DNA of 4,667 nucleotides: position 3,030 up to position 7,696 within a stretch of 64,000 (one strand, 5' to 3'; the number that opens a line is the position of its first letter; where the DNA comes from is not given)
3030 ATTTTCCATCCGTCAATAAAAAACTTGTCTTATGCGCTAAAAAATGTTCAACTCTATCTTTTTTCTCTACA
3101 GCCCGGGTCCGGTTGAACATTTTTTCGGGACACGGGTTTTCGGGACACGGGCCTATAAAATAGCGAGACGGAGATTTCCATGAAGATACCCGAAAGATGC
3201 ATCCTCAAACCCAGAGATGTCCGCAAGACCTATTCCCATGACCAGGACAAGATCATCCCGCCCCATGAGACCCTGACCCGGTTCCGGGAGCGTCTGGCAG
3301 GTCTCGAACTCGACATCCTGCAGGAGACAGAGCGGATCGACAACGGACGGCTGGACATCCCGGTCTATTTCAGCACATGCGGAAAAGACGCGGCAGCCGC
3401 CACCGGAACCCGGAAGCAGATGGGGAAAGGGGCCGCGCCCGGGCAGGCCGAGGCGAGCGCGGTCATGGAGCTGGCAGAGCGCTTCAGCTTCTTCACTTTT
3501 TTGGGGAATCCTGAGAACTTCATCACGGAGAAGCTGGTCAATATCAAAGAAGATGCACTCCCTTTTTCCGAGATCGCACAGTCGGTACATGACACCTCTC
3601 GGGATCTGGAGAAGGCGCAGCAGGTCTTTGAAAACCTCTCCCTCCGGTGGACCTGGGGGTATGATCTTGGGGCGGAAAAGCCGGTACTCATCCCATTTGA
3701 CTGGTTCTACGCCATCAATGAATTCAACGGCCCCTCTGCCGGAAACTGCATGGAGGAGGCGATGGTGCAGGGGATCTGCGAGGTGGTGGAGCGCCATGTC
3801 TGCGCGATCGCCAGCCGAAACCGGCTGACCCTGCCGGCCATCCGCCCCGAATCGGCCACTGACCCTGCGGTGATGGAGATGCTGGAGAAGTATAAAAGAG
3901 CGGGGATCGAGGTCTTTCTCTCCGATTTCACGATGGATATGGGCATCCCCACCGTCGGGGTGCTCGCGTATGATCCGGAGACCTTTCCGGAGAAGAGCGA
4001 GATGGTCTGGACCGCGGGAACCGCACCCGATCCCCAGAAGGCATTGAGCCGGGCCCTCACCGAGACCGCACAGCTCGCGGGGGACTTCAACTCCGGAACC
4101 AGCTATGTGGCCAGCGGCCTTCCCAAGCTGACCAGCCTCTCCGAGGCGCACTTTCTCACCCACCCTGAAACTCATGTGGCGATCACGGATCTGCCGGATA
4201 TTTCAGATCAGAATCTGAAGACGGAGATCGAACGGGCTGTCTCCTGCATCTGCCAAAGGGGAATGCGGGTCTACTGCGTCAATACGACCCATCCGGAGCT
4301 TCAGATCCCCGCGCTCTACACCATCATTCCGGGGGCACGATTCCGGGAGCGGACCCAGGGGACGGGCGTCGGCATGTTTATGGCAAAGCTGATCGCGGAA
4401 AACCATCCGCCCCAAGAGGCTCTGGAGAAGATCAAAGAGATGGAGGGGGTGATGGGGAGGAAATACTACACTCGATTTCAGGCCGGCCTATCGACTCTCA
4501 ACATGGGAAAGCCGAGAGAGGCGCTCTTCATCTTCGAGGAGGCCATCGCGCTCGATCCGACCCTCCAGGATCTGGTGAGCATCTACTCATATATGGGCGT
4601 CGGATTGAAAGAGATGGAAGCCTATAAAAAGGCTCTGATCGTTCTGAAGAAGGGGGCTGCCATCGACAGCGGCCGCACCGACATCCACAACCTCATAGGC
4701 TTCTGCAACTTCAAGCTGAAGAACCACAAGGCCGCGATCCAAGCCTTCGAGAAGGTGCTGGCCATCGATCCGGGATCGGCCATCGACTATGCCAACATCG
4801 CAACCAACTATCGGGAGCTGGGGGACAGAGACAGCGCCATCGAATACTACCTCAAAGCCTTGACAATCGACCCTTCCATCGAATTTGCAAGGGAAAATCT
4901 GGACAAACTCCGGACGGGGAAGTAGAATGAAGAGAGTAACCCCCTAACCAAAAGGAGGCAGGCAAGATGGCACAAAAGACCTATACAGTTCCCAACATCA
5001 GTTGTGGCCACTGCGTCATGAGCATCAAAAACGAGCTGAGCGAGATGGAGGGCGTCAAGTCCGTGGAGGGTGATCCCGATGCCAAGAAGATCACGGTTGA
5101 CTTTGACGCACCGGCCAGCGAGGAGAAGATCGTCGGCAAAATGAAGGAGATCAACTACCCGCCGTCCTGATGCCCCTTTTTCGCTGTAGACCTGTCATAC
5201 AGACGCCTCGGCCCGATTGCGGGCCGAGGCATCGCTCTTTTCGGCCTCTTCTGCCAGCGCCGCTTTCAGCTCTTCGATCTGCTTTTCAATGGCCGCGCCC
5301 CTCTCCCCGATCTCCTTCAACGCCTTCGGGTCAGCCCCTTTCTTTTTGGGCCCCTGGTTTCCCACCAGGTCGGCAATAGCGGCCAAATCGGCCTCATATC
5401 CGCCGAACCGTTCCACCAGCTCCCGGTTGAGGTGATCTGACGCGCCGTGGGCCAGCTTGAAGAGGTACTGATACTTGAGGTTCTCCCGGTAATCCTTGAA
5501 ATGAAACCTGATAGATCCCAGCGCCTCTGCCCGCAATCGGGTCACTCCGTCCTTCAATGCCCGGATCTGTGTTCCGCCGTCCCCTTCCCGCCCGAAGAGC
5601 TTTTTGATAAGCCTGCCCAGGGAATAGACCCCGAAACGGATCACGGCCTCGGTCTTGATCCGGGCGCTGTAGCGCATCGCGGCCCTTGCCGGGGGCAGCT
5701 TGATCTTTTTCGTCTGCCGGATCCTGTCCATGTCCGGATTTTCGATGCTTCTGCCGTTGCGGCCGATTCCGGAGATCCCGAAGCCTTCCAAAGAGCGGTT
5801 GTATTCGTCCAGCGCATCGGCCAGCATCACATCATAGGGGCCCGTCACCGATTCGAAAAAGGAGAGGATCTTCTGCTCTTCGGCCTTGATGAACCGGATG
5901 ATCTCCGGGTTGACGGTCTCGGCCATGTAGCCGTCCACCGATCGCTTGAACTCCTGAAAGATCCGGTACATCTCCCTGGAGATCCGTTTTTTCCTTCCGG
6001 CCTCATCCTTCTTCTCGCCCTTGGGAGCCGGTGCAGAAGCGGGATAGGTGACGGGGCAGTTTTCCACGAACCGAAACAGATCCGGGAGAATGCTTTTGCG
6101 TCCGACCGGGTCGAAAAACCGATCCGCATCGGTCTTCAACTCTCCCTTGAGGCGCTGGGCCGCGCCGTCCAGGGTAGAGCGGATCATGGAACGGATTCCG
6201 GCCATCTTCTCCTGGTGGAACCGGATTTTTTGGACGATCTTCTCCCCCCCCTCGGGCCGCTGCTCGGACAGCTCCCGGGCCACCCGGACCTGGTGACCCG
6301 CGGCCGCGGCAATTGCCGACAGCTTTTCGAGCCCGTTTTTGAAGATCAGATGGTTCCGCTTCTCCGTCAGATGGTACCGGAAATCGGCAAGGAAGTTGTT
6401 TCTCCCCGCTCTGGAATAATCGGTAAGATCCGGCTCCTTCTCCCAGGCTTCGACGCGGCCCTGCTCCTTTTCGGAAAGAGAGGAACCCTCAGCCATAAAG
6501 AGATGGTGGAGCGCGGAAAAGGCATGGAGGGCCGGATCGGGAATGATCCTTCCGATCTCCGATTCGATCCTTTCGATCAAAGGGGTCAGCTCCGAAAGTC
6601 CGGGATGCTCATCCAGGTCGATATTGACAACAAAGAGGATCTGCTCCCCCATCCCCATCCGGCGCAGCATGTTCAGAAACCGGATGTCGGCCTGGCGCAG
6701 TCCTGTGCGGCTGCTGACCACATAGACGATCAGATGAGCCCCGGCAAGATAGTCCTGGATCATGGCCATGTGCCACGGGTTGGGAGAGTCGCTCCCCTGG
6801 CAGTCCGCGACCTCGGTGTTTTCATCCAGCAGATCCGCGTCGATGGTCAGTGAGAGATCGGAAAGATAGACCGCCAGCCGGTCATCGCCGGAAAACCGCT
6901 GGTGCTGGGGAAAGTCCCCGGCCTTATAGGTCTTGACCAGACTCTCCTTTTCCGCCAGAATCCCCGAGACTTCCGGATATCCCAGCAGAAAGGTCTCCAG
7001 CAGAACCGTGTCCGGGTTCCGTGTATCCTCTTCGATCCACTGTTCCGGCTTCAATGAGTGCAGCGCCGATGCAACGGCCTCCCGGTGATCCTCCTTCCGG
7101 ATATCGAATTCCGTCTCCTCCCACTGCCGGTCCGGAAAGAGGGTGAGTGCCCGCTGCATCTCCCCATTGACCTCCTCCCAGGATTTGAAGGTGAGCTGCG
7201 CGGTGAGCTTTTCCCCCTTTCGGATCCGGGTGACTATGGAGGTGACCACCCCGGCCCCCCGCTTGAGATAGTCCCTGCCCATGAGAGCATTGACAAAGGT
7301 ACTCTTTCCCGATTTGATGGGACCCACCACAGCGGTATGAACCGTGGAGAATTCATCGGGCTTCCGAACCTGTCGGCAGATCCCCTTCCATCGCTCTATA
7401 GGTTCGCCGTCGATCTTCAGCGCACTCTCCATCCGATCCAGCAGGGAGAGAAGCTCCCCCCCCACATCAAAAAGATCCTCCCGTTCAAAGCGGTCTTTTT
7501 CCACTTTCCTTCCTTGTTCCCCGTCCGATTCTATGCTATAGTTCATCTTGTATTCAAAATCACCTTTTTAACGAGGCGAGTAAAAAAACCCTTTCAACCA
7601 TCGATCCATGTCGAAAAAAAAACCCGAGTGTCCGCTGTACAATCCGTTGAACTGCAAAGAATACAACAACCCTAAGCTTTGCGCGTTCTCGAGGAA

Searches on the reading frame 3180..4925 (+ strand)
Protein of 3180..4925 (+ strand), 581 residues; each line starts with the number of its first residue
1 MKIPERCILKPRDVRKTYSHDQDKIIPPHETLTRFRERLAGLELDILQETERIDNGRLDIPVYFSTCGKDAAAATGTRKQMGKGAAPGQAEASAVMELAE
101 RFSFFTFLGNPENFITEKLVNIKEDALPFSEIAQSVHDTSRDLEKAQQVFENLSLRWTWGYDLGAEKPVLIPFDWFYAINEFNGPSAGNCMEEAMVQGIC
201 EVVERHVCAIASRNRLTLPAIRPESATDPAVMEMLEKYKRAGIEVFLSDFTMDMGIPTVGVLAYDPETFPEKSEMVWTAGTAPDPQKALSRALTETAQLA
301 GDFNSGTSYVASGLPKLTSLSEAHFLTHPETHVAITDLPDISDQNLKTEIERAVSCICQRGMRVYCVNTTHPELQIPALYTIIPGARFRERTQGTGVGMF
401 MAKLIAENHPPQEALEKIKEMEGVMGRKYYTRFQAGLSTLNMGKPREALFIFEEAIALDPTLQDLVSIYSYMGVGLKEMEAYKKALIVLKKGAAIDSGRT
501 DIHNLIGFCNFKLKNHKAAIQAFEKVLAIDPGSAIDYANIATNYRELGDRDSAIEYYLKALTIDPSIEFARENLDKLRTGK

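Call 7: search_protein_families(library=pfam, proteins=[window:3180-4925:+], max_evalue=0.001)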
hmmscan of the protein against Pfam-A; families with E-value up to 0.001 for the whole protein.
window:3180-4925:+ (581 aa): 15 families
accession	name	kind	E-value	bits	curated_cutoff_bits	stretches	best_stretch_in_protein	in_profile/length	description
PF02624.21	YcaO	-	2.6e-76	257.5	25.7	1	81-387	1-325/325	YcaO cyclodehydratase, ATP-ad Mg2+-binding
PF00515.34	TPR_1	-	1.7e-20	72.4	27.8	2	501-532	2-33/34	Tetratricopeptide repeat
PF07719.23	TPR_2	-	8.8e-20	69.6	27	2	502-532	3-33/34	Tetratricopeptide repeat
PF13181.12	TPR_8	-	2.4e-18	65.1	25.7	2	537-566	4-33/34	Tetratricopeptide repeat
PF13424.12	TPR_12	-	2.8e-11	43.9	30.1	1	502-564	5-75/77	Tetratricopeptide repeat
PF14559.12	TPR_19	-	2.1e-08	34.8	25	1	479-539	4-63/68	Tetratricopeptide repeat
PF13174.12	TPR_6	-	3.8e-08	33.9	26.3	0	506-533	6-33/33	Tetratricopeptide repeat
PF13414.12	TPR_11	-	9.8e-08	32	26.8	0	544-566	4-26/42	TPR repeat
PF13428.12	TPR_14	-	1.1e-07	32.2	23.5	0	543-572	10-39/44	Tetratricopeptide repeat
PF13176.12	TPR_7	-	4.1e-06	26.9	27.9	0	539-564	4-29/36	Tetratricopeptide repeat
PF23914.1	TPR_CcmH_CycH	-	1.3e-05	25.6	42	1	440-529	61-150/158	Cytochrome c-type biogenesis protein H TPR domain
PF13432.12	TPR_16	-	1.4e-05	25.8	32.7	0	501-534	32-65/65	Tetratricopeptide repeat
PF12895.13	ANAPC3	-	4.5e-05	24.1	27.2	1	446-525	6-81/82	Anaphase-promoting complex, cyclosome, subunit 3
PF13374.12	TPR_10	-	5.4e-05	23.5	27.5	0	537-563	5-31/42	Tetratricopeptide repeat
PF13371.12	TPR_9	-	0.00032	21.1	35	0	513-556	8-51/73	Tetratricopeptide repeat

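Call 77: search_protein_families(library=padloc, proteins=[window:3180-4925:+], max_evalue=0.001)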
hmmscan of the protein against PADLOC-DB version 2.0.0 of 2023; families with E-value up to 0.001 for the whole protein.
window:3180-4925:+ (581 aa): 0 families

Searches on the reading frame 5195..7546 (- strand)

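Call 7: search_protein_families(library=pfam, proteins=[window:5195-7546:-], max_evalue=0.001)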
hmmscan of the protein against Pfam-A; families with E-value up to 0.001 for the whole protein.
window:5195-7546:- (783 aa): 2 families
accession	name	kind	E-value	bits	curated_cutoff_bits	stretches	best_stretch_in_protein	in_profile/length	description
PF00350.29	Dynamin_N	-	3.1e-18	66.8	27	1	72-308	2-166/168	Dynamin family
PF01926.29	MMR_HSR1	-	0.00033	21.2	21.9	0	71-92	2-23/113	50S ribosome-binding GTPase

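Call 77: search_protein_families(library=padloc, proteins=[window:5195-7546:-], max_evalue=0.001)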
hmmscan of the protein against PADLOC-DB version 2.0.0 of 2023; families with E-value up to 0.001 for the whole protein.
window:5195-7546:- (783 aa): 1 family
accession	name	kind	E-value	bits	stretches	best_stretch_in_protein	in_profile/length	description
PDLC03839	LeoA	-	1.2e-11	42.4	1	259-475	122-334/559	-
